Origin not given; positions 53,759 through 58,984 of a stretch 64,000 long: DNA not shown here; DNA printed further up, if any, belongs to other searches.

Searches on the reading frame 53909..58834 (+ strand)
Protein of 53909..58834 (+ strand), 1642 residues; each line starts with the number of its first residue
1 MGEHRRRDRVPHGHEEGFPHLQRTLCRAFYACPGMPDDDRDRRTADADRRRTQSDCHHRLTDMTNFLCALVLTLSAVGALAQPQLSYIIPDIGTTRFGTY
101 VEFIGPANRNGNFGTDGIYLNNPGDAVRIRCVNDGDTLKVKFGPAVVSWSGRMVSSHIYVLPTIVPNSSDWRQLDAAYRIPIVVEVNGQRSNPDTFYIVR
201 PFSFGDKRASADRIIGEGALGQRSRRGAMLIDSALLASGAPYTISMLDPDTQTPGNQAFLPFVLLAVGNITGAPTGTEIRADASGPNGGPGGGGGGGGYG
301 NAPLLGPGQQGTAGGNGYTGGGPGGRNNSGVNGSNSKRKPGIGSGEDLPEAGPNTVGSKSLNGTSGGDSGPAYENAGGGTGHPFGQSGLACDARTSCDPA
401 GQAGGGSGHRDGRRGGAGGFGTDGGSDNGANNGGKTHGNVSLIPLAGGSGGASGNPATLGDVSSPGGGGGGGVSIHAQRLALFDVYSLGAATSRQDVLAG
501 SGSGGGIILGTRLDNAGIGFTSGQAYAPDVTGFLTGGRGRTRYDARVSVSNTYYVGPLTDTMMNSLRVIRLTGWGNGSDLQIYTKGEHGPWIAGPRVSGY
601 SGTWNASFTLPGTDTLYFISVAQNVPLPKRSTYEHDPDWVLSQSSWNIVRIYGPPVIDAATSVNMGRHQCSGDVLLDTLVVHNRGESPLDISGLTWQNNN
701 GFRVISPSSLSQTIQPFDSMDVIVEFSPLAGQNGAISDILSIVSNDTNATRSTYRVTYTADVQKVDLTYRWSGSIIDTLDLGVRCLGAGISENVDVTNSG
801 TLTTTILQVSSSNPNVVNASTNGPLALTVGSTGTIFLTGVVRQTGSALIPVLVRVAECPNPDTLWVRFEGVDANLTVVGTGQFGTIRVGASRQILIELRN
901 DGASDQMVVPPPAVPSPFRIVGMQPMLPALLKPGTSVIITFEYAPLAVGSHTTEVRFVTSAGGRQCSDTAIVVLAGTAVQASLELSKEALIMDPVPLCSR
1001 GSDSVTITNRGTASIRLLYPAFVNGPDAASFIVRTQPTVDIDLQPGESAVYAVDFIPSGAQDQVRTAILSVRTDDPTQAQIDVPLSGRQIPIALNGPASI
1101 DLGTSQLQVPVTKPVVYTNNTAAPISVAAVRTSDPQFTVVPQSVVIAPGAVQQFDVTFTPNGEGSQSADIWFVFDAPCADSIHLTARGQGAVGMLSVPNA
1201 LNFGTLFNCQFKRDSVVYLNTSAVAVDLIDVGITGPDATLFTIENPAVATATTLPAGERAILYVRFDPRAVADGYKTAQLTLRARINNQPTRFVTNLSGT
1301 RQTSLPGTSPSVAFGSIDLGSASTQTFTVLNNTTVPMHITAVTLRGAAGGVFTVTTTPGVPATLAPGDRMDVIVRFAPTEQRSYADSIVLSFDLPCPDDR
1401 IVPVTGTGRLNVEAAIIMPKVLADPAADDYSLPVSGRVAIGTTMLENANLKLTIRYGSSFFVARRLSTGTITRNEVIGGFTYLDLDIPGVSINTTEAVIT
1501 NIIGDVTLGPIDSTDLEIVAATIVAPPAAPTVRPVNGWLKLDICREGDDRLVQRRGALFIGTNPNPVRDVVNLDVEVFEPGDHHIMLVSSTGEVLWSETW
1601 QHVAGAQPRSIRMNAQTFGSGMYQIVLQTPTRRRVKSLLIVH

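Call 12: search_protein_families(library=pfam, proteins=[window:53909-58834:+], max_evalue=0.001)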
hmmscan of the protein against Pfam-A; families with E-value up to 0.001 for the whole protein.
window:53909-58834:+ (1642 aa): 9 families
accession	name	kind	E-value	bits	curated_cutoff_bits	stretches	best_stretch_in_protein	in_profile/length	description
PF22544.2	HYDIN_VesB_CFA65-like_Ig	-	4.5e-38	129.9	25.5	3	1099-1188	9-99/100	HYDIN/CFA65/VesB-like, Ig-like domain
PF15780.11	ASH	-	9.5e-28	96.7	27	3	1098-1175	12-91/98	Abnormal spindle-like microcephaly-assoc'd, ASPM-SPD-2-Hydin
PF22073.2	Cep192_D4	-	3.3e-19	69.6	35.5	1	1308-1406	7-109/112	Cep192 domain 4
PF22067.2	Cep192_D3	-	2.1e-14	53.8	27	0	1316-1398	12-89/99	Cep192 domain 3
PF24507.1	Ig_CFAP65_4th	-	2.3e-13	50.8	27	0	1326-1408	1-76/76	CFAP65, fourth Ig-like domain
PF07610.17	DUF1573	-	3.4e-12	46.7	26.1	0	1099-1175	7-84/98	Protein of unknown function (DUF1573)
PF12371.14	TMEM131_like_N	-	4.8e-11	43.2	28.8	1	1097-1171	5-81/84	Transmembrane protein 131-like N-terminal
PF24798.1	Ig-CFAP74_4th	-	4.5e-05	24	28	0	1311-1391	5-80/95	CFAP74 forth Ig-like domain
PF25249.1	Ig_CFAP65_7th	-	0.00035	20.8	28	0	1321-1389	18-82/120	CFAP65, seventh Ig-like domain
